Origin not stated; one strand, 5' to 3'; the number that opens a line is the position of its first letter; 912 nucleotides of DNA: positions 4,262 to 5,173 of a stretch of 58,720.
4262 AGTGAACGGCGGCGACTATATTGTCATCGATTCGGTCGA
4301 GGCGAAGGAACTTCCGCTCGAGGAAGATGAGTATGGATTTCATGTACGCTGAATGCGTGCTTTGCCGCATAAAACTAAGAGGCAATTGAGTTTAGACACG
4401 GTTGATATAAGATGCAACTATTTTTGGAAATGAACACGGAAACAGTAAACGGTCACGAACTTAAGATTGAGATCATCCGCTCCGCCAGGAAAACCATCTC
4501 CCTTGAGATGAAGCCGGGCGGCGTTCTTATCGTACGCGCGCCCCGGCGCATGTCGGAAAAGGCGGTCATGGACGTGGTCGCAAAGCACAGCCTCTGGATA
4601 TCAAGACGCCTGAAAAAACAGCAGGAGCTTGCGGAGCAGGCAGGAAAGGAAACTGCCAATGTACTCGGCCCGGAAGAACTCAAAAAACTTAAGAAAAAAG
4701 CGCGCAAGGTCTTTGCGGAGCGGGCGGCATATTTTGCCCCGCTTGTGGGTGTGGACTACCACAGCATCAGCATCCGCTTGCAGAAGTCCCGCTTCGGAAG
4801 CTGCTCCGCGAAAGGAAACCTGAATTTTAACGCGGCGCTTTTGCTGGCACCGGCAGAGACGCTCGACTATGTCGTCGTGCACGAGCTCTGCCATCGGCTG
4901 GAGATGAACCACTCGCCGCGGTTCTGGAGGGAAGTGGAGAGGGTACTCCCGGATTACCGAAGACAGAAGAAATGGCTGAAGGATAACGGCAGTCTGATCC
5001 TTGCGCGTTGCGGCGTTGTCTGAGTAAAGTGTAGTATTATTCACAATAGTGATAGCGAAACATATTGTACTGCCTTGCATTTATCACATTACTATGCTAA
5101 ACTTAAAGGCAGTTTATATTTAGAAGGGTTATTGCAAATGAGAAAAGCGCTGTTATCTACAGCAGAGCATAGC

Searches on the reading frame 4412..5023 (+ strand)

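Call 52: search_protein_families(library=pfam, proteins=[window:4412-5023:+], max_evalue=0.00001)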
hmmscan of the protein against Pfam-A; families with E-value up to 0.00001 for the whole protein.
window:4412-5023:+ (203 aa): 1 family
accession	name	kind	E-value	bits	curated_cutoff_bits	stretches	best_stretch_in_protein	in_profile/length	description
PF01863.23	YgjP-like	-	1.3e-48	166.2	26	2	93-191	108-206/207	YgjP-like, metallopeptidase domain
